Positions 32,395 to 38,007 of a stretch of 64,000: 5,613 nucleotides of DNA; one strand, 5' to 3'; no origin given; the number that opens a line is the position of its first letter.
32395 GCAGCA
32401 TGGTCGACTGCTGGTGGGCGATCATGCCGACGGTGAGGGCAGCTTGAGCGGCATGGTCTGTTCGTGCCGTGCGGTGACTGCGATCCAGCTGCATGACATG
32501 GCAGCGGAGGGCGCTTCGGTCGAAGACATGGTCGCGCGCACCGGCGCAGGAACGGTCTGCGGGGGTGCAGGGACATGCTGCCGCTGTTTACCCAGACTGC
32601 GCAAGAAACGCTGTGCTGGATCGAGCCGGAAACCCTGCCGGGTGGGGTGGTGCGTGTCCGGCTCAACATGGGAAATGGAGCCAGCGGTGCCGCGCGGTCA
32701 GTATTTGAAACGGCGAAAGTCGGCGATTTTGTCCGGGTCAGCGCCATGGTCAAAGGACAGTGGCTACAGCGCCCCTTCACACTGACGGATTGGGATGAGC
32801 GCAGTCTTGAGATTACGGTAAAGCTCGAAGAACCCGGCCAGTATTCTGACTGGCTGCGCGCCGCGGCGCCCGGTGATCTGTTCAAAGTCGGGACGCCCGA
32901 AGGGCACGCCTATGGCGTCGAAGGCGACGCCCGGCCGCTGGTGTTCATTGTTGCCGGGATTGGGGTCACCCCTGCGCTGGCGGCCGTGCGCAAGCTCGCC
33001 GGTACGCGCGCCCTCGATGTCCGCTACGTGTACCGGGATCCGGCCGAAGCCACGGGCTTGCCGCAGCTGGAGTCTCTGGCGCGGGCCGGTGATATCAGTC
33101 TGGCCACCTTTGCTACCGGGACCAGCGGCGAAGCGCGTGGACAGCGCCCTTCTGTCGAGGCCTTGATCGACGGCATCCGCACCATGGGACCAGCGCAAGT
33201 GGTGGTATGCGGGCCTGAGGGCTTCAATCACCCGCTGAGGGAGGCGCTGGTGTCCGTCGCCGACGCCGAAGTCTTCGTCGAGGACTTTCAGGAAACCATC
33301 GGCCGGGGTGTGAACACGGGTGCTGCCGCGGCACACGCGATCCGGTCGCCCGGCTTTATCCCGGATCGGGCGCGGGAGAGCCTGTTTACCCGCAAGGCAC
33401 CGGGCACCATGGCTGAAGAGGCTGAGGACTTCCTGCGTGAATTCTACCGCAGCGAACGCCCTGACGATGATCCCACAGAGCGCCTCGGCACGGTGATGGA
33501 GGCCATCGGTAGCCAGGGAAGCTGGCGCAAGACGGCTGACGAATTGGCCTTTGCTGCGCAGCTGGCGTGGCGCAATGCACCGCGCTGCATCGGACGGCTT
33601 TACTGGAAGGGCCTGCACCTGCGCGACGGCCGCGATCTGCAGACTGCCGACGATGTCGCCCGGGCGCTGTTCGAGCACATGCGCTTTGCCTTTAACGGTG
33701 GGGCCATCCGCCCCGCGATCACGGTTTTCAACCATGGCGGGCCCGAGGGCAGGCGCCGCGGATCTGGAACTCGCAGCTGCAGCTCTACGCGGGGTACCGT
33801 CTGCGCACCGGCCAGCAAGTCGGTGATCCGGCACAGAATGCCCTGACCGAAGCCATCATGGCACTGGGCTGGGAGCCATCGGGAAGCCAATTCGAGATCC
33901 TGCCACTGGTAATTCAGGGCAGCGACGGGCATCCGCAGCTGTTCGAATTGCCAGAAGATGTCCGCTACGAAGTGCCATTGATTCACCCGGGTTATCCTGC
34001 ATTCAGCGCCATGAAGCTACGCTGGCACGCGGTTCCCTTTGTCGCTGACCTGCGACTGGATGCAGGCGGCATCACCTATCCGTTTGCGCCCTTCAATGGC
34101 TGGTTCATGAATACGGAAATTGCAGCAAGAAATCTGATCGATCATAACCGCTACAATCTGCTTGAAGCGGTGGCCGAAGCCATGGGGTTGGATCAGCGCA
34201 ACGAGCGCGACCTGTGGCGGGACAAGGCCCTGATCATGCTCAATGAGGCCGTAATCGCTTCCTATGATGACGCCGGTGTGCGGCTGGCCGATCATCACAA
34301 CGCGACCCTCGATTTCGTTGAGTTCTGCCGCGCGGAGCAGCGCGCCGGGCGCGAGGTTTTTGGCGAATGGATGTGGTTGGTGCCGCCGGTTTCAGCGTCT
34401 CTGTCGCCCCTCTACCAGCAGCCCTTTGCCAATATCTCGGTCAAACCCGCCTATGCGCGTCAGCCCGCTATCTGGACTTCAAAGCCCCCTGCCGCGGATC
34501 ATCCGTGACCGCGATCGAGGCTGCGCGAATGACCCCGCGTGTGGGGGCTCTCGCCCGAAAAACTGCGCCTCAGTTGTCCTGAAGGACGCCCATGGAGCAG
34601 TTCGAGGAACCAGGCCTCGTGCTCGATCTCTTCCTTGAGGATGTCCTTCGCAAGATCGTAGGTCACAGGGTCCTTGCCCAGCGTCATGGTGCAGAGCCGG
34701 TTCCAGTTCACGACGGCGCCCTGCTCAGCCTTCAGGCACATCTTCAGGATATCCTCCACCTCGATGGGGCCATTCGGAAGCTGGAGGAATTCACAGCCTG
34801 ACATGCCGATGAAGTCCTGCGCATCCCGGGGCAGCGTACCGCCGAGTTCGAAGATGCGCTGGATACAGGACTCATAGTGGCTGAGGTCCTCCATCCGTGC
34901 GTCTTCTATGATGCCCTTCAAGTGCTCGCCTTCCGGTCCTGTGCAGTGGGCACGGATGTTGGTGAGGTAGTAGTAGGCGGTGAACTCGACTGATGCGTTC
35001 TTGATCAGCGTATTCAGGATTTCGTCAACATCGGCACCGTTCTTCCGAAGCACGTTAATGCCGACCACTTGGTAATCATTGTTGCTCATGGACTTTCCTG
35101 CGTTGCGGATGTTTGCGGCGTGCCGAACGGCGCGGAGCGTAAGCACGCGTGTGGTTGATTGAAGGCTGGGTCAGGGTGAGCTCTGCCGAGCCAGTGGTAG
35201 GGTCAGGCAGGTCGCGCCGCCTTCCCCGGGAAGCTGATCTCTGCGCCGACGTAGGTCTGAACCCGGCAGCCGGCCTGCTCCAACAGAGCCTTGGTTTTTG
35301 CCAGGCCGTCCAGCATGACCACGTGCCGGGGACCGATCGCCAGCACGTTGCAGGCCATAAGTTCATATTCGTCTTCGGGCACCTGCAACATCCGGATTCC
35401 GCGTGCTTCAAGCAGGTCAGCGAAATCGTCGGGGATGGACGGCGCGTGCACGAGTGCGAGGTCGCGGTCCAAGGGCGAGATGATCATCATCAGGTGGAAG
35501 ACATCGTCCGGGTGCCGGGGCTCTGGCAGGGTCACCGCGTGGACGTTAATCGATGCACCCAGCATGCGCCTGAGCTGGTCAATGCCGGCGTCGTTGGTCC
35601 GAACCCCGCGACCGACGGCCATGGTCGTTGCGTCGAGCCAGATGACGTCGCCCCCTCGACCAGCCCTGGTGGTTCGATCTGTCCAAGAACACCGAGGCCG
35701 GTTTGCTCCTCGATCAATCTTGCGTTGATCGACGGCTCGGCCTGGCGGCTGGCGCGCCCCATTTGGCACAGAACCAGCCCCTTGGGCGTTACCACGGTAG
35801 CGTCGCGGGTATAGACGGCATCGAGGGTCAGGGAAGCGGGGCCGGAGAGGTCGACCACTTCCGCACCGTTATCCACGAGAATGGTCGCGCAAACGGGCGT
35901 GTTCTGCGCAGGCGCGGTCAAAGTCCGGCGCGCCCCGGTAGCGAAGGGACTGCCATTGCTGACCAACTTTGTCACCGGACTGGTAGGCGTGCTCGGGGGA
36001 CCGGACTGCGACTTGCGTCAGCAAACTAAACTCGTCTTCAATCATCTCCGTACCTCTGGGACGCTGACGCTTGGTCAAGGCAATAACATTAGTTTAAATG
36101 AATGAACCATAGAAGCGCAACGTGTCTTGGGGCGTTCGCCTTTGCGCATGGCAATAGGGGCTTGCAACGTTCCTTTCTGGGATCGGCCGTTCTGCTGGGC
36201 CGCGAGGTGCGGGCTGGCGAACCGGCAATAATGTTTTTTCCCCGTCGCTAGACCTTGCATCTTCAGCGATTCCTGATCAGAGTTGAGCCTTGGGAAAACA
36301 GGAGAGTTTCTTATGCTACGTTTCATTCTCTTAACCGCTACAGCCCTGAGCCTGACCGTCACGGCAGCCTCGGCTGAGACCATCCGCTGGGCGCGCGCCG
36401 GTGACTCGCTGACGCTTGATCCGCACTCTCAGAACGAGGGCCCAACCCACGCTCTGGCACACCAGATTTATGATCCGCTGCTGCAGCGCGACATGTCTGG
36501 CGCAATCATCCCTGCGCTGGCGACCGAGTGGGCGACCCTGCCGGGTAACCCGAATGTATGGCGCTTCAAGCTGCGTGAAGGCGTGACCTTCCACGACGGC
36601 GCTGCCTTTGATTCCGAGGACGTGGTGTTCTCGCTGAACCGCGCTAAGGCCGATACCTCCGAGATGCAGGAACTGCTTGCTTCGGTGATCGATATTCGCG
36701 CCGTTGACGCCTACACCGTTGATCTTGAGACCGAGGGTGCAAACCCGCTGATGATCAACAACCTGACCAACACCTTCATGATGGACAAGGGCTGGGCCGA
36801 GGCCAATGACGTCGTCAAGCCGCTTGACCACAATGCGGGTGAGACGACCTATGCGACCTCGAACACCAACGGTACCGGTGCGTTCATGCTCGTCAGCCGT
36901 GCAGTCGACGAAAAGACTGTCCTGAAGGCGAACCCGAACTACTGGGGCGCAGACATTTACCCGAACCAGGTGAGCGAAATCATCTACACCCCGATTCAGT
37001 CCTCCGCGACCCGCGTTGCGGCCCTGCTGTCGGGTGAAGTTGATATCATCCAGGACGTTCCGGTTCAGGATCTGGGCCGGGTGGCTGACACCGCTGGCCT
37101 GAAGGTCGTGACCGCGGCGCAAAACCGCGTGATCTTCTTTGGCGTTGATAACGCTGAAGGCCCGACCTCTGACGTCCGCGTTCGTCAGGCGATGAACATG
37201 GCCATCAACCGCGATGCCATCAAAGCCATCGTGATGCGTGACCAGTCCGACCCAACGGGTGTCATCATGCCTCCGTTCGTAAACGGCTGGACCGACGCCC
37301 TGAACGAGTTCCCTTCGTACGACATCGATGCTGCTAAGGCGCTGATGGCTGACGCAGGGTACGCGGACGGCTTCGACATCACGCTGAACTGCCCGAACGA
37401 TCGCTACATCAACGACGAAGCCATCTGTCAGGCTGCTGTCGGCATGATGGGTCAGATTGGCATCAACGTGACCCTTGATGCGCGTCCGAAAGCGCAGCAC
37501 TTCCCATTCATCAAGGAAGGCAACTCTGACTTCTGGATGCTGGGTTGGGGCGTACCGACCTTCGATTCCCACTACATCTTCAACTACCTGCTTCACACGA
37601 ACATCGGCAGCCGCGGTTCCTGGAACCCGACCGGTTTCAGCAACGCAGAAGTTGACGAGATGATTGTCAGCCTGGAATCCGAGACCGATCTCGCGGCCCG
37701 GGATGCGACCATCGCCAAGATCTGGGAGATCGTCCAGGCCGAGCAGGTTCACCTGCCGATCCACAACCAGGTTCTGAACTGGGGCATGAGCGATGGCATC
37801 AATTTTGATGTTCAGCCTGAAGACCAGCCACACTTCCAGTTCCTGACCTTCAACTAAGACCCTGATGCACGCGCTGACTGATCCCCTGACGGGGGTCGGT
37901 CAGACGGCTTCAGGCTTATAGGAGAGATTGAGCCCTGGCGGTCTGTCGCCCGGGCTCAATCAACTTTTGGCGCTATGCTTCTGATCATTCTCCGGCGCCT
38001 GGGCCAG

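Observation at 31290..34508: Nitric oxide synthase with a cyclic-nucleotide-binding N-terminus and a built-in Fe-S/flavin reductase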

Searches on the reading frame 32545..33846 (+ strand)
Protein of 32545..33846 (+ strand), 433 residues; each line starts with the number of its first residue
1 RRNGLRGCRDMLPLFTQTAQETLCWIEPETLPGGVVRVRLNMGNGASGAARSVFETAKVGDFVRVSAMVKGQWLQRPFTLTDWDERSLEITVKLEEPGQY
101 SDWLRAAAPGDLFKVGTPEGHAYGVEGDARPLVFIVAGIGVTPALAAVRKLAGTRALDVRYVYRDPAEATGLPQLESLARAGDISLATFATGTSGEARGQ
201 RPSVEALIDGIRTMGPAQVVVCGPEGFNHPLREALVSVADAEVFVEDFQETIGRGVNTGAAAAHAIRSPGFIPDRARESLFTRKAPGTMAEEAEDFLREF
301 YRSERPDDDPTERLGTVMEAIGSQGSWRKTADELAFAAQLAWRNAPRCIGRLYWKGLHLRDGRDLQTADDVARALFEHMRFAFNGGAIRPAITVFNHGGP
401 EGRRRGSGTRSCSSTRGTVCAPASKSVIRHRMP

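Call 4: search_protein_families(library=pfam, proteins=[window:32545-33846:+], max_evalue=0.01)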
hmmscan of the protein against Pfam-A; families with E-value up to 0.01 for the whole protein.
window:32545-33846:+ (433 aa): 3 families
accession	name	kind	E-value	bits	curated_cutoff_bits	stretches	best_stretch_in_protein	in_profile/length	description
PF02898.20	NO_synthase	-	3.5e-33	115.5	22.7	1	288-397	4-114/362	Nitric oxide synthase, oxygenase domain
PF00970.30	FAD_binding_6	-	0.00075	20.2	21.1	1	58-122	31-97/99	Oxidoreductase FAD-binding domain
PF08030.17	NAD_binding_6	-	0.0023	18.4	22.2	0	132-156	4-28/156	Ferric reductase NAD binding domain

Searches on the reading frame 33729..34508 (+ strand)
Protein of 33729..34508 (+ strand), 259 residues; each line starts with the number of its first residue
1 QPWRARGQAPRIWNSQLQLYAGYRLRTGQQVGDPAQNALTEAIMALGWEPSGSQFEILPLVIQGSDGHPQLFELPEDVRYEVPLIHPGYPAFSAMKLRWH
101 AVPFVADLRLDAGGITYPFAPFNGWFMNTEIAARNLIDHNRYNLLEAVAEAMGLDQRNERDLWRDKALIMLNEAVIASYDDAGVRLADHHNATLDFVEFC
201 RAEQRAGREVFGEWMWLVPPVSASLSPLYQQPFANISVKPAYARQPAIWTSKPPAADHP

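Call 4: search_protein_families(library=pfam, proteins=[window:33729-34508:+], max_evalue=0.01)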
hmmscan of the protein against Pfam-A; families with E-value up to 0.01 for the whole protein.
window:33729-34508:+ (259 aa): 1 family
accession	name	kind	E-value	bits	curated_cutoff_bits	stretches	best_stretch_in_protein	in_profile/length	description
PF02898.20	NO_synthase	-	3e-94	316.4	22.7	1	8-249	120-361/362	Nitric oxide synthase, oxygenase domain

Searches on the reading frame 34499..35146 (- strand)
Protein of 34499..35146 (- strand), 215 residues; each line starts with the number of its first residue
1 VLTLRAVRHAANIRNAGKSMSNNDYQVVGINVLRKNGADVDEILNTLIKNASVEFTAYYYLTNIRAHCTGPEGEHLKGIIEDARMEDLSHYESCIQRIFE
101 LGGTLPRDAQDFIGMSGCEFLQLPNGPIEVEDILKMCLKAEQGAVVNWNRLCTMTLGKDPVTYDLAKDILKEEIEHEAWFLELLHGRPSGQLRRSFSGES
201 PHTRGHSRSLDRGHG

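Call 31: search_protein_families(library=pfam, proteins=[window:34499-35146:-], max_evalue=0.001)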
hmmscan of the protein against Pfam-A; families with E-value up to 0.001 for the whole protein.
window:34499-35146:- (215 aa): 1 family
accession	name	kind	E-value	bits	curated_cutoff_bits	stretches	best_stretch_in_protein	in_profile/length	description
PF00210.30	Ferritin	-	1.5e-20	74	24.5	1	47-184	4-136/142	Ferritin-like domain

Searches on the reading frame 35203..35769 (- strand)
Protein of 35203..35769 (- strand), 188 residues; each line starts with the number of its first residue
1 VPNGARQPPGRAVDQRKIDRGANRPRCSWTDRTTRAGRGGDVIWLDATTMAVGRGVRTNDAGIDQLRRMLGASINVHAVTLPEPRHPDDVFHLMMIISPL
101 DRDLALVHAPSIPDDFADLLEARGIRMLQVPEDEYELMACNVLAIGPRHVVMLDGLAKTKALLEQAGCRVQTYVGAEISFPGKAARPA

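Call 31: search_protein_families(library=pfam, proteins=[window:35203-35769:-], max_evalue=0.001)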
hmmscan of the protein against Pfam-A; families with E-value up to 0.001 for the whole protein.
window:35203-35769:- (188 aa): 2 families
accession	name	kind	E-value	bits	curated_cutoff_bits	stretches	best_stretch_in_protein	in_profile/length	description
PF02274.22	ADI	-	1.4e-11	44.5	22.8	1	38-108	187-257/377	Arginine deiminase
PF19420.4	DDAH_eukar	-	4.5e-06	26.6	23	1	39-152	122-244/291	N,N dimethylarginine dimethylhydrolase, eukaryotic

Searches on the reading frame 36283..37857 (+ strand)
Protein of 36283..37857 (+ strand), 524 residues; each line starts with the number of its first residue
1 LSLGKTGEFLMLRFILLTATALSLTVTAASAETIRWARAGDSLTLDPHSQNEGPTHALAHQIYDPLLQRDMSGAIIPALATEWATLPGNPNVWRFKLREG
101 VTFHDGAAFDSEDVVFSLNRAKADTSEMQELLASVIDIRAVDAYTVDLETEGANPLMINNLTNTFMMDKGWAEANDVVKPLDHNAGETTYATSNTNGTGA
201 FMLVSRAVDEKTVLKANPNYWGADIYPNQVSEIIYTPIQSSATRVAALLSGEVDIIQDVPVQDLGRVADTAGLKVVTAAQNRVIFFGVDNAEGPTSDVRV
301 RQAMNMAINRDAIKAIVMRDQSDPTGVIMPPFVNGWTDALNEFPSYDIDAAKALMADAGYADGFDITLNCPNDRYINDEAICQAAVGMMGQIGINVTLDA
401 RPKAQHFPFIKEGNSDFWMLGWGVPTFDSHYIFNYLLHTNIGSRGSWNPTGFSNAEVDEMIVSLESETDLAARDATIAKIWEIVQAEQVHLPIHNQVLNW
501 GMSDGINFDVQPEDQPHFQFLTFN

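Call 51: search_protein_families(library=ncbifam, proteins=[window:36283-37857:+], max_evalue=0.001)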
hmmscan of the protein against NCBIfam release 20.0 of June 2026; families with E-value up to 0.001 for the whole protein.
window:36283-37857:+ (524 aa): 11 families
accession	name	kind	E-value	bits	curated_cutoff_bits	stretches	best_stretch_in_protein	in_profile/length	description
NF045468.1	Opp5A_nikA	equivalog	4.8e-39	134.2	600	1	41-362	27-320/488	nickel ABC transporter substrate-binding protein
TIGR02294.1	nickel_nikA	equivalog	3.3e-38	131.5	393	1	33-495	7-472/501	nickel ABC transporter substrate-binding protein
NF011684.0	PRK15104.1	equivalog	6.2e-33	114.3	947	1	19-494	26-509/543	oligopeptide ABC transporter substrate-binding protein OppA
NF011942.0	PRK15413.1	equivalog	7.9e-32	110.6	594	1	20-492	17-479/512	glutathione ABC transporter substrate-binding protein GsiB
NF043070.1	DppA_dipep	equivalog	1.7e-30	106.1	1005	1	19-489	15-498/535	dipeptide ABC transporter periplasmic-binding protein DppA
NF047575.1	opine_bind_CntA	exception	4.7e-28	98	800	1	16-362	18-362/535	staphylopine-dependent metal ABC transporter substrate-binding lipoprotein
NF007287.0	PRK09755.1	equivalog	5e-22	78.4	1098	1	25-498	26-505/535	ABC transporter substrate-binding protein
TIGR04028.1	SBP_KPN_01854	hypoth_equivalog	5.4e-20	71.4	468.5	1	54-365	22-336/509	TIGR04028 family ABC transporter substrate-binding protein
NF011689.0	PRK15109.1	equivalog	1.2e-19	70.4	560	1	46-493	48-507/547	ABC transporter substrate-binding protein SapA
NF045467.1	Opp4A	equivalog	2.2e-19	69.1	650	1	60-362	64-382/556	oligopeptide ABC transporter substrate-binding protein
NF010149.0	PRK13626.1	equivalog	1.8e-09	36.9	476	1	57-179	145-263/552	HTH-type transcriptional regulator SgrR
